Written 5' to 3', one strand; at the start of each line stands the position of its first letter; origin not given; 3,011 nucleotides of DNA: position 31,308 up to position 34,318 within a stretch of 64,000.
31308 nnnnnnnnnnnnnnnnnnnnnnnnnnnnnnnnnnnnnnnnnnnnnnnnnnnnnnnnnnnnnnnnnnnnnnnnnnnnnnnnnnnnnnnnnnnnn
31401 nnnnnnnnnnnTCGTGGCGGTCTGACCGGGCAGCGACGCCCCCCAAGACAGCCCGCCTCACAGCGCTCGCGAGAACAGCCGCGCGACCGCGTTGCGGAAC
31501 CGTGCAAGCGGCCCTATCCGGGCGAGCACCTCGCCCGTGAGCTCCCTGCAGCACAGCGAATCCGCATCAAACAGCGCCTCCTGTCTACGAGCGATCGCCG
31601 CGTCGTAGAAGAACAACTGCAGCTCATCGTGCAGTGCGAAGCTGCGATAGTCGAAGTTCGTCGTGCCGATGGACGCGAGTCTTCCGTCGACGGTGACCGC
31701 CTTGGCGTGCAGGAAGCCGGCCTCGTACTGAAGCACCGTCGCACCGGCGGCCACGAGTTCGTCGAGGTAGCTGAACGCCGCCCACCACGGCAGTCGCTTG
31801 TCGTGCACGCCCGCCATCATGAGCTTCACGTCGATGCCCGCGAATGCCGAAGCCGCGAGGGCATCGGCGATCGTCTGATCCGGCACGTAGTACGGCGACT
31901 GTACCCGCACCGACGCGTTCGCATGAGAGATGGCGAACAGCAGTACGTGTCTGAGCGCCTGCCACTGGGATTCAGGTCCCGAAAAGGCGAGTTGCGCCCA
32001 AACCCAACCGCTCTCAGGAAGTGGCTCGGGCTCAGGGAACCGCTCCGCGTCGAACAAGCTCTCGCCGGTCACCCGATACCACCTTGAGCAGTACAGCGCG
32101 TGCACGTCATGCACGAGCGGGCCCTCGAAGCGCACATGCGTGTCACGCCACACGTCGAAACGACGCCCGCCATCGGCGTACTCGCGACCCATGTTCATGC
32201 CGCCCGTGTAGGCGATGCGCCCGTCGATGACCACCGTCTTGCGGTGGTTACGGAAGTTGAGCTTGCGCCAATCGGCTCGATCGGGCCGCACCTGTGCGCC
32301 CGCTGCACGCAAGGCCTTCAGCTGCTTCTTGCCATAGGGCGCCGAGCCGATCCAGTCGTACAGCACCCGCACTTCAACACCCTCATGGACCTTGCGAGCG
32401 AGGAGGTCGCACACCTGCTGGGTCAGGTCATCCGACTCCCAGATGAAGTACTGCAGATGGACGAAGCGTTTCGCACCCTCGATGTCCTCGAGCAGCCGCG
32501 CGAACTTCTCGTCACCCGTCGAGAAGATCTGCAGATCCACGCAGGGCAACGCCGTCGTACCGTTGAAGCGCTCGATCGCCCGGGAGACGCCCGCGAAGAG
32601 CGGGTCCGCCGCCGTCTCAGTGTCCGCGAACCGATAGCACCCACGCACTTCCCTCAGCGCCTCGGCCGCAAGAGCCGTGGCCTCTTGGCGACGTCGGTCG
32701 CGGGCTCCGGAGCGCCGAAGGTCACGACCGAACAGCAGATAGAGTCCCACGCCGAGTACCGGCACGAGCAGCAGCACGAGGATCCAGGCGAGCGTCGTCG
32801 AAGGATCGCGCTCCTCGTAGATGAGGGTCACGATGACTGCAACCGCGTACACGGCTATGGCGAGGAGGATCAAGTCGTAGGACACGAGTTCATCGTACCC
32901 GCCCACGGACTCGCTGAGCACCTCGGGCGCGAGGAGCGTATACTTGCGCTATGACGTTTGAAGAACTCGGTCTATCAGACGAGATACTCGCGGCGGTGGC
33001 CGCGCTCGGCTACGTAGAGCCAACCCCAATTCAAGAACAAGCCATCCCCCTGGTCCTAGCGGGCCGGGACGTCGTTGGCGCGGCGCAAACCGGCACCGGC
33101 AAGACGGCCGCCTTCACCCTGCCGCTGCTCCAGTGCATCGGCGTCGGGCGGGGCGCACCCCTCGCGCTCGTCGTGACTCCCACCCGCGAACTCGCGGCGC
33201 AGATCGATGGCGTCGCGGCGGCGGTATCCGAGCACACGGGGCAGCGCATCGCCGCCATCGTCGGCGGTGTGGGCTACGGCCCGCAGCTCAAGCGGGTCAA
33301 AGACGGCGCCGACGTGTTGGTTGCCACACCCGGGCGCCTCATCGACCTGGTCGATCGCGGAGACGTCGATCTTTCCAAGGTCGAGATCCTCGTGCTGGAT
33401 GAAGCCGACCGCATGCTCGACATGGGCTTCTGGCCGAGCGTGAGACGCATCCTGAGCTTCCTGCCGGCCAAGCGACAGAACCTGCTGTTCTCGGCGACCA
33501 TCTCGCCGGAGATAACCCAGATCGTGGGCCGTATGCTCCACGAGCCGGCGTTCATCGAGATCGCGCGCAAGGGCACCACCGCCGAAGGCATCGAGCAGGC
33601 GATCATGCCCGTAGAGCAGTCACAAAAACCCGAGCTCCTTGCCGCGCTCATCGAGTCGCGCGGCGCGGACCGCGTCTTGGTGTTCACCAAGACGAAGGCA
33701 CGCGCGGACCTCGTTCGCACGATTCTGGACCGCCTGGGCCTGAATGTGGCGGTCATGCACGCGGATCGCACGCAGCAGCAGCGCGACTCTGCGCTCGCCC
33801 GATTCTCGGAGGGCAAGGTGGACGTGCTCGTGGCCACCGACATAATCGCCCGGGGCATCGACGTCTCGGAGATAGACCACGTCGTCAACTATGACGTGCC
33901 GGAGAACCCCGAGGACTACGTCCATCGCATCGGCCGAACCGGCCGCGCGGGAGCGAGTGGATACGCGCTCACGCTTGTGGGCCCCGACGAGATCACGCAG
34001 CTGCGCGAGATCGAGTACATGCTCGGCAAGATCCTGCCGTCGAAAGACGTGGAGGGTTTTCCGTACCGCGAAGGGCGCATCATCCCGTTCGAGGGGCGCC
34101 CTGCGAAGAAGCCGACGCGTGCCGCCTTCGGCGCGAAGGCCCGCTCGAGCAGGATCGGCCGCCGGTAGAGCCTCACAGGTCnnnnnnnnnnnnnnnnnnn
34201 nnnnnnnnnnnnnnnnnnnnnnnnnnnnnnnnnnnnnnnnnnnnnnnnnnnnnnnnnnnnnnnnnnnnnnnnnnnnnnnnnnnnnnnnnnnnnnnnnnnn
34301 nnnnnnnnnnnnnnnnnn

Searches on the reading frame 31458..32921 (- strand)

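Call 21: search_protein_families(library=pfam, proteins=[window:31458-32921:-], max_evalue=0.00001)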
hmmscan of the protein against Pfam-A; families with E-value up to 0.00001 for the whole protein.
window:31458-32921:- (487 aa): 3 families
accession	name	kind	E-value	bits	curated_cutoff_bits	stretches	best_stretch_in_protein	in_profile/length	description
PF13091.12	PLDc_2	-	2.4e-34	118.5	27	2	330-454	4-131/132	PLD-like domain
PF00614.28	PLDc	-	9.9e-16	57.4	21.9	1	222-248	2-28/28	Phospholipase D Active site motif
PF13396.11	PLDc_N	-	3.5e-13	49.7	23.3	1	26-66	3-42/42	Phospholipase_D-nuclease N-terminal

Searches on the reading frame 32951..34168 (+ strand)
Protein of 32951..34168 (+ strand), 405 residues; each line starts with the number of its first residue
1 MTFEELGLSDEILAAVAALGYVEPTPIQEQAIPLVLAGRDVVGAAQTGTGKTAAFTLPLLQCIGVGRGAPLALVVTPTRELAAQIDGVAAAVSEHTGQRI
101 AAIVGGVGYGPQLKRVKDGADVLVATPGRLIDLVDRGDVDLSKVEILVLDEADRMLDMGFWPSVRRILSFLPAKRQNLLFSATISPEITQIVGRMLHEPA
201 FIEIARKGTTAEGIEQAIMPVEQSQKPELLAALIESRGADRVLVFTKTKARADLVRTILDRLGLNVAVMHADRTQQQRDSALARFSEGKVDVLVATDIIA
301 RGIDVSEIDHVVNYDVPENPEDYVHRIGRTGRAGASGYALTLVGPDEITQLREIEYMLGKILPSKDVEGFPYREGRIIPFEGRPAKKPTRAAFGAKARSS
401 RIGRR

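Call 21: search_protein_families(library=pfam, proteins=[window:32951-34168:+], max_evalue=0.00001)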
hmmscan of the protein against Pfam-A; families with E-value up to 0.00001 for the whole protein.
window:32951-34168:+ (405 aa): 2 families
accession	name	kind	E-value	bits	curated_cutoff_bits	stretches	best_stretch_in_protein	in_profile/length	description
PF00270.35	DEAD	-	3e-47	160.9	26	1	25-190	1-166/167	DEAD/DEAH box helicase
PF00271.37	Helicase_C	-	4e-34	117.6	23.5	1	226-334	2-110/110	Helicase conserved C-terminal domain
